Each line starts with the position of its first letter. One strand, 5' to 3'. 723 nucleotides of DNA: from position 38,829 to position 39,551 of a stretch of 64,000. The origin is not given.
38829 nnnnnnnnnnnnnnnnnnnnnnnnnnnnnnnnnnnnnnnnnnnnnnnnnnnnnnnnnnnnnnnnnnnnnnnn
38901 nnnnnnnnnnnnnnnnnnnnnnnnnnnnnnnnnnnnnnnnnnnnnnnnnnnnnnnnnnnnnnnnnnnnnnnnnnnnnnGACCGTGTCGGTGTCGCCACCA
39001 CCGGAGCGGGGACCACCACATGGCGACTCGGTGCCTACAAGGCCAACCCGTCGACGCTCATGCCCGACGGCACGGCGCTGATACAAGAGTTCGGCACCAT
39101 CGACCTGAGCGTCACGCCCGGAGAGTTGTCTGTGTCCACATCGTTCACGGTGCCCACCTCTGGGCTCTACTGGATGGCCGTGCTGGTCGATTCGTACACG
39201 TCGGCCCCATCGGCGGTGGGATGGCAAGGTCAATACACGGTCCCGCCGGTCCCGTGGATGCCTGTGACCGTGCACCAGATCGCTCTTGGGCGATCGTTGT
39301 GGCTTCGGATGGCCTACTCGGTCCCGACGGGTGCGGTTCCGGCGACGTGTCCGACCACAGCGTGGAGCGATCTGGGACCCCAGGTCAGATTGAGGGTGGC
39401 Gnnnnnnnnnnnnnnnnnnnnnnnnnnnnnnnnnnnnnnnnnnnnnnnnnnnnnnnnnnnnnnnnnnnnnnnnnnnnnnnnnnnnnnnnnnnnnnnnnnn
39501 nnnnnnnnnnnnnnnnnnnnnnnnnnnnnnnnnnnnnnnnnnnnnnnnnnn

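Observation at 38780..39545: High-GC module spliced in frame into a low-GC tail-fibre-like gene and its partner gene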

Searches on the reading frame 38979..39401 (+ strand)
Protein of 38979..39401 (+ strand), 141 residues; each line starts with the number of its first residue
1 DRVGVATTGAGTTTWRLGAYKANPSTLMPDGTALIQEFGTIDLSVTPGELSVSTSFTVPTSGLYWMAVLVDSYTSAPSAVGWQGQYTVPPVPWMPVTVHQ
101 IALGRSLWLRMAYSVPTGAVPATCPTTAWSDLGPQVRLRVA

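Call 47: find_related_loci(query=window:38979-39401:+, collection=viral_contigs, flank=10000)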
Query window:38979-39401:+ (141 aa) in viral_contigs; peptide patterns used: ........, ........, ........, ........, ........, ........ (x = any residue, [..] = any of these).
3 stretches matched a pattern, but none encodes a relative of the query by tblastn (E <= 1e-3).
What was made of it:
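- Tried and rejected: A scan with the tip alone found nothing (call 47).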

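Call 82: find_related_loci(query=window:38979-39401:+, collection=metagenome_contigs, flank=6000)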
Query window:38979-39401:+ (141 aa) in metagenome_contigs; peptide patterns used: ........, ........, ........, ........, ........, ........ (x = any residue, [..] = any of these).
257 stretches matched a pattern; 1 encode a relative of the query (tblastn E <= 1e-3); 1 distinct loci.
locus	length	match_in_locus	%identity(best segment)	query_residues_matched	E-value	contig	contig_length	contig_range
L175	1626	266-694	76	1-141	2e-64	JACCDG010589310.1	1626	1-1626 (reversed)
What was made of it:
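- Tried and rejected: The one allowed metagenome scan gave a single further 76% relative, L175 (call 82).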

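Call 96: search_protein_representatives(protein=window:38979-39401:+)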
Query: 141 residues. Proteins with E-value up to 0.001 (for the whole library): 149; up to 1e-10: 82; up to 1e-30: 5. The best 149 are listed.
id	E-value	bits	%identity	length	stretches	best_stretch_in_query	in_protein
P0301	4.7e-63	227.6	79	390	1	1-141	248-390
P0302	7.8e-34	132.9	53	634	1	1-141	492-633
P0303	3.7e-32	127.4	48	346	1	1-140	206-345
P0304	1.1e-31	125.9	51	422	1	1-141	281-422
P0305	2.0e-31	125.0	46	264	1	3-140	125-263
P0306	3.5e-30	121.0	51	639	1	1-141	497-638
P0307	2.3e-28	115.1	44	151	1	1-140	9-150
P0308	2.0e-27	112.1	45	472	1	1-139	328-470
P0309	5.5e-27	110.7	46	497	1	1-140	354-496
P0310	1.3e-26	109.4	43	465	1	1-139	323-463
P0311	2.5e-26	108.5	46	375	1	1-140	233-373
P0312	4.5e-26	107.7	43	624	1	2-139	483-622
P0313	1.0e-25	106.6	44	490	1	1-140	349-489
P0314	1.1e-25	106.5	42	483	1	1-140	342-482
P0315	1.1e-25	106.5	40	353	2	1-140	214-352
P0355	2.4e-16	76.2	36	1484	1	1-140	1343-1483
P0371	8.5e-12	61.4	34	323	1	1-140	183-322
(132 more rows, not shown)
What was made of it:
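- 38979..39404 (+): Cut-off remainder of the tip domain: 141 codons in ORF1's frame plus TGA, with no further stop or frameshift. The family is always at the extreme C-terminus of fibre-like proteins (call 96).
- On Phage tail fibre / collagen-like minor tail protein: 149 cluster representatives, with the domain always at the end of proteins of 134-1484 aa (call 96).
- The tip family is always a C-terminal module on fibre-like proteins (call 96).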

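Call 99: find_encoding_contigs(protein=P0371, flank=8000, max_places=3)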
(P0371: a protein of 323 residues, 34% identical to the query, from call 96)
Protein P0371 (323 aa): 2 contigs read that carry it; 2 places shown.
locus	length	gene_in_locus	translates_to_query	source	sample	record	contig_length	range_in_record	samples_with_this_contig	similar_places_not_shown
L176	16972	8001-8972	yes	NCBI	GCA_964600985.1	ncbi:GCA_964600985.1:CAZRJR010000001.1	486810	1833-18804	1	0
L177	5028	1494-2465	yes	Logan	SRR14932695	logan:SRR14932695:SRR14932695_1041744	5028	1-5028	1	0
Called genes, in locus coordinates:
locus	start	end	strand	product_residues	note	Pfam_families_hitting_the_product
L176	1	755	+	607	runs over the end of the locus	PF06480:FtsH_ext, PF00004:AAA, PF23902:AAA_lid_PRS2_C (weak), PF17862:AAA_lid_3, PF01434:Peptidase_M41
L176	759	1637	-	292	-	PF14023:Bestrophin-like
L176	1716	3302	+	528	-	PF03023:MurJ, PF13440:Polysacc_synt_3, PF01554:MatE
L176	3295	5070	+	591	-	PF00009:GTP_EFTU, PF01926:MMR_HSR1 (weak), PF00679:EFG_C, PF06421:LepA_C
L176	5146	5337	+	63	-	-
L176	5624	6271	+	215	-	-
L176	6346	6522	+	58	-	PF02416:TatA_B_E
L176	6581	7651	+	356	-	PF00902:TatC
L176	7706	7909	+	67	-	-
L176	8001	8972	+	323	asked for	-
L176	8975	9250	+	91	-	-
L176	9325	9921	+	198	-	-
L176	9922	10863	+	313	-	-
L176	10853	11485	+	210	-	-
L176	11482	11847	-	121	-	-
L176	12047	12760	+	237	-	PF01628:HrcA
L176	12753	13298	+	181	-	PF01025:GrpE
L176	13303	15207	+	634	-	PF00012:HSP70, PF06723:MreB_Mbl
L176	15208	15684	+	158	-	PF18931:DUF5680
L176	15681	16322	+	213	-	PF01936:NYN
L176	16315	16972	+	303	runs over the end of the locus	PF00226:DnaJ, PF01556:DnaJ_C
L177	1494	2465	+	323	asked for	-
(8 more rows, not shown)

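Call 104: find_encoding_contigs(protein=P0450, flank=8000, max_places=3)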
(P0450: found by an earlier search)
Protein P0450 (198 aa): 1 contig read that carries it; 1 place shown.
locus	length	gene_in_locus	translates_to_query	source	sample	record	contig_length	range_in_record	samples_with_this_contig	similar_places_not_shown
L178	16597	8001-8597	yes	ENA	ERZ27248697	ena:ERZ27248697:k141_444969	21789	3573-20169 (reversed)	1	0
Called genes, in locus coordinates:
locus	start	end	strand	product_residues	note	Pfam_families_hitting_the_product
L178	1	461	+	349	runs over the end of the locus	PF07889:DUF1664 (faint), PF02646:RmuC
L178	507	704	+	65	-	-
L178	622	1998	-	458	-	PF22422:MGH1-like_GH, PF01204:Trehalase, PF03200:Glyco_hydro_63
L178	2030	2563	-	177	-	PF00300:His_Phos_1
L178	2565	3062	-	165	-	PF04461:YajQ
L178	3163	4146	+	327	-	PF02912:Phe_tRNA-synt_N (weak), PF01409:tRNA-synt_2d, PF00152:tRNA-synt_2 (faint)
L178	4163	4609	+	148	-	PF01243:PNPOx_N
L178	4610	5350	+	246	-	PF00106:adh_short, PF01370:Epimerase, PF08659:KR, PF13561:adh_short_C2, PF16363:GDP_Man_Dehyd (weak)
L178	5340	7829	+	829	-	PF01588:tRNA_bind, PF03483:B3_4, PF03484:B5, PF17759:tRNA_synthFbeta, PF03147:FDX-ACB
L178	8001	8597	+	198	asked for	PF01391:Collagen (weak)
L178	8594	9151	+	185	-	-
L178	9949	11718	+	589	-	PF00664:ABC_membrane, PF02463:SMC_N, PF00005:ABC_tran, PF13401:AAA_22 (faint)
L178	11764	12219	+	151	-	PF00293:NUDIX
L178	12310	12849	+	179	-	PF00254:FKBP_C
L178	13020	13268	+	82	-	PF00462:Glutaredoxin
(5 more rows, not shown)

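Call 105: find_encoding_contigs(protein=P0447, flank=8000, max_places=4)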
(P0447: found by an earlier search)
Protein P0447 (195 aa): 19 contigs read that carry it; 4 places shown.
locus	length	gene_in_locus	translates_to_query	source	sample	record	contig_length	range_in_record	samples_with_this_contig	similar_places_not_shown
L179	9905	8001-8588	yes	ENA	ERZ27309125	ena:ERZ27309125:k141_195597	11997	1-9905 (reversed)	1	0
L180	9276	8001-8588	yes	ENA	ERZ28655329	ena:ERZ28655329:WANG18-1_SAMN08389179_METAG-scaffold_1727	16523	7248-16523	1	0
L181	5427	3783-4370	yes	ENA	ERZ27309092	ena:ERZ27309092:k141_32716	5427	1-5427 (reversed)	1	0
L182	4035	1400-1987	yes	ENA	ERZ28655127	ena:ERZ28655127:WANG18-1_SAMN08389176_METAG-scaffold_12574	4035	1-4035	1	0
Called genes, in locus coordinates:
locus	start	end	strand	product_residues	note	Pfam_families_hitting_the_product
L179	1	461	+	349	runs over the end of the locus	PF07889:DUF1664 (faint), PF02646:RmuC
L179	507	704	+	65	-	-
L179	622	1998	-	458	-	PF22422:MGH1-like_GH, PF01204:Trehalase (weak), PF03200:Glyco_hydro_63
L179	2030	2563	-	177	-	PF00300:His_Phos_1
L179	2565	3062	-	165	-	PF04461:YajQ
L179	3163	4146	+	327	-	PF02912:Phe_tRNA-synt_N (weak), PF01409:tRNA-synt_2d, PF00152:tRNA-synt_2 (faint)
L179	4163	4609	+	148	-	PF01243:PNPOx_N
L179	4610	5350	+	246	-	PF00106:adh_short, PF01370:Epimerase, PF08659:KR, PF13561:adh_short_C2, PF16363:GDP_Man_Dehyd (weak)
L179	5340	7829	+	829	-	PF01588:tRNA_bind, PF03483:B3_4, PF03484:B5, PF17759:tRNA_synthFbeta, PF03147:FDX-ACB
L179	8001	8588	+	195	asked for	PF01391:Collagen (faint)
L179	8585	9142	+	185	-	-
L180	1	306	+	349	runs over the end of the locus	PF07889:DUF1664 (faint), PF02646:RmuC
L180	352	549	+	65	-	-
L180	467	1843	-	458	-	PF22422:MGH1-like_GH, PF01204:Trehalase (weak), PF03200:Glyco_hydro_63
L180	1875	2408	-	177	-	PF00300:His_Phos_1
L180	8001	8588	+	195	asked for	PF01391:Collagen (faint)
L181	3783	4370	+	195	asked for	PF01391:Collagen (faint)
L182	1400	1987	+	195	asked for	PF01391:Collagen (faint)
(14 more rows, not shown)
